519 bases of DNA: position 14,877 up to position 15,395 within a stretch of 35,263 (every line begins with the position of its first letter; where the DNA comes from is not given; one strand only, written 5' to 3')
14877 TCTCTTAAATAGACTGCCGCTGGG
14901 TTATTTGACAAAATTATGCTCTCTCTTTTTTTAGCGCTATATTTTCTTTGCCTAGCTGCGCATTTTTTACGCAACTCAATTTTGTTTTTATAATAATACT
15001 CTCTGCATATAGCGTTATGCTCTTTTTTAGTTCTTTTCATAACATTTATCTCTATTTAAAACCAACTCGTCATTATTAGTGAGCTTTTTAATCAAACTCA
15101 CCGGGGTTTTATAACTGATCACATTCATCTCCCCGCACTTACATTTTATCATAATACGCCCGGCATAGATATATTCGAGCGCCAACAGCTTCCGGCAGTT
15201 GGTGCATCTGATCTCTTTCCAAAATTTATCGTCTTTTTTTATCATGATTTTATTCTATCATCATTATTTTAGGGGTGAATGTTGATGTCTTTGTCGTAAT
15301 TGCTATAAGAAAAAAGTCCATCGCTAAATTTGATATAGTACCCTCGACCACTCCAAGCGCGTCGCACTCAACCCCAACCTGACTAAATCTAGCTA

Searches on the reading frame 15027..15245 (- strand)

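Call 81: search_protein_families(library=pfam, proteins=[window:15027-15245:-], max_evalue=0.01)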
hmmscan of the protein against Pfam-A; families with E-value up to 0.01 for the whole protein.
window:15027-15245:- (72 aa): 1 family
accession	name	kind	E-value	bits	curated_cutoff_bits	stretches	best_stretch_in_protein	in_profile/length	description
PF10122.14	Zn_ribbon_Com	-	0.00032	20.5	22.9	1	10-44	3-37/52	Mu-like prophage protein Com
